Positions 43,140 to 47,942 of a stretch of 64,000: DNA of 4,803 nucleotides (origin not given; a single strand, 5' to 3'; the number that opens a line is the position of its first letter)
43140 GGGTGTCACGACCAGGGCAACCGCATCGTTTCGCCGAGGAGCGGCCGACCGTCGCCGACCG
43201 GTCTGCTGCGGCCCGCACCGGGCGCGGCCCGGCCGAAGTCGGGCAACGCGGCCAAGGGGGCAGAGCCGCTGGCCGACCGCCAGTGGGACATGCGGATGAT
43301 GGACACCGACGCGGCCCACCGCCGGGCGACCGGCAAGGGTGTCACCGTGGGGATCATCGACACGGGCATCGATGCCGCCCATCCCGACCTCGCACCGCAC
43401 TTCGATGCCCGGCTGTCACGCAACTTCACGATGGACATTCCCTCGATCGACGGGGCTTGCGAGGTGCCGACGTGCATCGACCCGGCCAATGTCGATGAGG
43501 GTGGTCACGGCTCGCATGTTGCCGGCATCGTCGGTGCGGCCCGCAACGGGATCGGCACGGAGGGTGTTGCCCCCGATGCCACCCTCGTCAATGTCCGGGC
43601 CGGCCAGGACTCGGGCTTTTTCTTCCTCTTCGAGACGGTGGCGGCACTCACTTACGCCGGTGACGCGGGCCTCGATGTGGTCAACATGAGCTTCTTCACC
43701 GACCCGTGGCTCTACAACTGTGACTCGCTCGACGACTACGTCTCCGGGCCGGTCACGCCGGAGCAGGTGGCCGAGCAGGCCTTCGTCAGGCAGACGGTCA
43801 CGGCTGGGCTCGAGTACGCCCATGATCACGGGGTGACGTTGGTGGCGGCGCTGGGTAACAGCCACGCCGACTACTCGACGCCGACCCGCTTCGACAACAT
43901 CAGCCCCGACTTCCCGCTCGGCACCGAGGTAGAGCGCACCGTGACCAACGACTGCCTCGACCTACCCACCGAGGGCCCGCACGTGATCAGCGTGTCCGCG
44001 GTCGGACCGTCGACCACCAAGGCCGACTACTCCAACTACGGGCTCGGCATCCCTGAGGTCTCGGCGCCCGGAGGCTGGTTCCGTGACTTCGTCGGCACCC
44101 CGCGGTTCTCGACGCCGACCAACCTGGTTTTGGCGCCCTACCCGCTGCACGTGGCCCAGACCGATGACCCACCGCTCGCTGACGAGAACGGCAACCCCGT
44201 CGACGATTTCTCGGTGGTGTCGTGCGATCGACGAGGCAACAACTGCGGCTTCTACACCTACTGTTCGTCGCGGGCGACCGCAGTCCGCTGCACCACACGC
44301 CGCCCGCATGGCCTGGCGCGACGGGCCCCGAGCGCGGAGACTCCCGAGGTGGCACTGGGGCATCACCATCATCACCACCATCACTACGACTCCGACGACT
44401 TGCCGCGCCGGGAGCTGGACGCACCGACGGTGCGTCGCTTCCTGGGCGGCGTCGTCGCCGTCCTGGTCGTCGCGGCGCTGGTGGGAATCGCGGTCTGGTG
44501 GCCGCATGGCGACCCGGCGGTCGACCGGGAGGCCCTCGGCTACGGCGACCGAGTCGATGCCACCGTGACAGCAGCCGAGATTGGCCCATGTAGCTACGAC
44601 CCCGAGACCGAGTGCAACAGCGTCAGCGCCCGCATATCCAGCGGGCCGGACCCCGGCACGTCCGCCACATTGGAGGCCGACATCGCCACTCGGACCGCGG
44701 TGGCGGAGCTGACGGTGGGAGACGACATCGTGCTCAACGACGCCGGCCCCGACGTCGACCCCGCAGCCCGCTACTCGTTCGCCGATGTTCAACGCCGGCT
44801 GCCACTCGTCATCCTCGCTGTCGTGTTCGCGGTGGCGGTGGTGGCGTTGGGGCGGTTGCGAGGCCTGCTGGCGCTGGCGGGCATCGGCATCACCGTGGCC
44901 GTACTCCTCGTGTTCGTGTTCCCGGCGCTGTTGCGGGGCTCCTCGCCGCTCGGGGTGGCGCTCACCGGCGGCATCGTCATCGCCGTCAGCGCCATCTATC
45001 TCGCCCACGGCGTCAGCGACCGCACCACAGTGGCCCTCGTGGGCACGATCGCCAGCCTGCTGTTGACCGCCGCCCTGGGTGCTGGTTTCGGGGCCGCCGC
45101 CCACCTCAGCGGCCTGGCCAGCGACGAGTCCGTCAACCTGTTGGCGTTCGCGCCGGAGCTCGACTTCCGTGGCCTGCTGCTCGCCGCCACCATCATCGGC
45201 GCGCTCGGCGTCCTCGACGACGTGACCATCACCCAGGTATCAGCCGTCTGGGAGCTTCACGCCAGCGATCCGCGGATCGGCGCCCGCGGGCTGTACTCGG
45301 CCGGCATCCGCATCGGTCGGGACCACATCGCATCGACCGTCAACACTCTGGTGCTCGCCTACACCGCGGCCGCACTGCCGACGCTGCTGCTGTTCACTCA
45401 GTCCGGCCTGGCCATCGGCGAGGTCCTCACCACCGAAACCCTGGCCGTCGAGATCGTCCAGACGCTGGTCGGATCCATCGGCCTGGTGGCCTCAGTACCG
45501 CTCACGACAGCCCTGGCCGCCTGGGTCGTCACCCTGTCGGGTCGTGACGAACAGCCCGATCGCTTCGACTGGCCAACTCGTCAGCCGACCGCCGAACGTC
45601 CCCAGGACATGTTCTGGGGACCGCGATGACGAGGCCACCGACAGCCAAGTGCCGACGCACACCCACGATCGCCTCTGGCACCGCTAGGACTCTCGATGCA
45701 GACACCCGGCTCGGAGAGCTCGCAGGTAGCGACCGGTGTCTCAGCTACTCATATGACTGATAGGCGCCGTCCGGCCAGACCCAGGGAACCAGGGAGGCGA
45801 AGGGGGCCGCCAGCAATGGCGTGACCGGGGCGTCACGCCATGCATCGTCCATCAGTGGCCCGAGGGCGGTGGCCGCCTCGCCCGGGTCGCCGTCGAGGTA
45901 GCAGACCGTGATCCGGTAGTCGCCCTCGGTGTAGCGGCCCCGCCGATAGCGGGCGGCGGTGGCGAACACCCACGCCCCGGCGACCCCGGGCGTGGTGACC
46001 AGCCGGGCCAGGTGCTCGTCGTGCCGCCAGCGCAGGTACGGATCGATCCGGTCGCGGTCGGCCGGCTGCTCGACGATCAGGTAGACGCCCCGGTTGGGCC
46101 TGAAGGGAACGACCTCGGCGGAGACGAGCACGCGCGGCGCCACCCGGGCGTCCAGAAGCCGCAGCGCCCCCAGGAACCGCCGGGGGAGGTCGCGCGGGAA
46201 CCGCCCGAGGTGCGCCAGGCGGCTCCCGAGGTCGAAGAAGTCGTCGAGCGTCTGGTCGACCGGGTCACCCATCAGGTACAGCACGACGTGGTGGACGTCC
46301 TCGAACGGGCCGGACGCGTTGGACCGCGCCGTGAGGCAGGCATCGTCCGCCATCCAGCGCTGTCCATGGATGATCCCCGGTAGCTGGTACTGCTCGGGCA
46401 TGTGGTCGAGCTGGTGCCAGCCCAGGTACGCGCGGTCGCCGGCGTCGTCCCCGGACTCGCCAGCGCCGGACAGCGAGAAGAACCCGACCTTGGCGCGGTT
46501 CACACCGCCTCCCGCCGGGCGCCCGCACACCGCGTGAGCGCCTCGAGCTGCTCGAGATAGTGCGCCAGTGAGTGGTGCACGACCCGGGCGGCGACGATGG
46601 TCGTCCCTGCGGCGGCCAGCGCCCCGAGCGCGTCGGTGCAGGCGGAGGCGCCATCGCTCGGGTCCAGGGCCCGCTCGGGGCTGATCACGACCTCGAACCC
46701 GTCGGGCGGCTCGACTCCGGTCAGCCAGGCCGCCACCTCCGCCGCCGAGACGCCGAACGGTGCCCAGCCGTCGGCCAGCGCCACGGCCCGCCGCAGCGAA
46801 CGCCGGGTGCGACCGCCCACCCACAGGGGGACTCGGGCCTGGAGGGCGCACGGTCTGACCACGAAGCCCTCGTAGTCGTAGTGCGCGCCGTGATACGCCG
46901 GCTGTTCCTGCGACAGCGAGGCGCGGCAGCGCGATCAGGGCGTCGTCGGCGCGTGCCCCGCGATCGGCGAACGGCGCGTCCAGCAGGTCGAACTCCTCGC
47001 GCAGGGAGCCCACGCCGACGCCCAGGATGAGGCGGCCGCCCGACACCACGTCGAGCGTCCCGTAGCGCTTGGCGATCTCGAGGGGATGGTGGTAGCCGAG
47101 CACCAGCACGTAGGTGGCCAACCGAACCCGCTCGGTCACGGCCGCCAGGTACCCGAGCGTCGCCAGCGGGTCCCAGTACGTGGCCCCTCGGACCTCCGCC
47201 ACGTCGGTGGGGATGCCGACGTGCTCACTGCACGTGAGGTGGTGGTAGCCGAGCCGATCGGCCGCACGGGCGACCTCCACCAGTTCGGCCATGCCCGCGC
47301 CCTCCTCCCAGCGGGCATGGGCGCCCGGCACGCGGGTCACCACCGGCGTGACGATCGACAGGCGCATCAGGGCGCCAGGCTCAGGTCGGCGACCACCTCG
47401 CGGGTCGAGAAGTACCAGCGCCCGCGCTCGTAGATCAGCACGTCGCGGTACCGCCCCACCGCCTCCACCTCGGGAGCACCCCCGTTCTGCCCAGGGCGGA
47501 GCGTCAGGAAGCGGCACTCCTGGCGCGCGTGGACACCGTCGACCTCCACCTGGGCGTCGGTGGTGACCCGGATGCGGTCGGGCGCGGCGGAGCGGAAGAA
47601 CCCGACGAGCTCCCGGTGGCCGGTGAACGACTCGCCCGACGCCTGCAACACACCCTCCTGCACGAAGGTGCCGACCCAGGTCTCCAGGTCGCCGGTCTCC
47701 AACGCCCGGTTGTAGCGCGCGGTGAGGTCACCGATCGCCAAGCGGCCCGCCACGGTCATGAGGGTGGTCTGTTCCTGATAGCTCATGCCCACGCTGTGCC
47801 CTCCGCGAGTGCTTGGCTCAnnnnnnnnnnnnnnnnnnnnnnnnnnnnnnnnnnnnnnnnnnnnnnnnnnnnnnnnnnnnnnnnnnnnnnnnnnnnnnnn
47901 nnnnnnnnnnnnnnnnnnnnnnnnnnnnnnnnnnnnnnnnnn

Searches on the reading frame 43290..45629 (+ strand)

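Call 36: search_protein_families(library=pfam, proteins=[window:43290-45629:+], max_evalue=0.001)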
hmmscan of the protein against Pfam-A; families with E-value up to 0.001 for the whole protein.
window:43290-45629:+ (779 aa): 2 families
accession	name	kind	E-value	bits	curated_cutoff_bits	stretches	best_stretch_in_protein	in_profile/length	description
PF07907.16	YibE_F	-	4.9e-71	239.5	27.2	1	506-745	1-241/241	YibE/F-like protein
PF00082.27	Peptidase_S8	-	7e-31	108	21.8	1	15-263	1-211/288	Subtilase family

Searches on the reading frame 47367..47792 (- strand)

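Call 33: search_protein_families(library=pfam, proteins=[window:47367-47792:-], max_evalue=0.001)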
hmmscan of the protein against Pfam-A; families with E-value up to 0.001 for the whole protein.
window:47367-47792:- (141 aa): 3 families
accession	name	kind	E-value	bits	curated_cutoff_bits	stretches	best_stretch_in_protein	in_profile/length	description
PF13577.12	SnoaL_4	-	1e-19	71.2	24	1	15-131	4-125/126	SnoaL-like domain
PF12680.13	SnoaL_2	-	2.1e-05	25.5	27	1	26-109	3-86/102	SnoaL-like domain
PF14534.12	DUF4440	-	8.1e-05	23.5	25.2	1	22-126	3-105/107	Domain of unknown function (DUF4440)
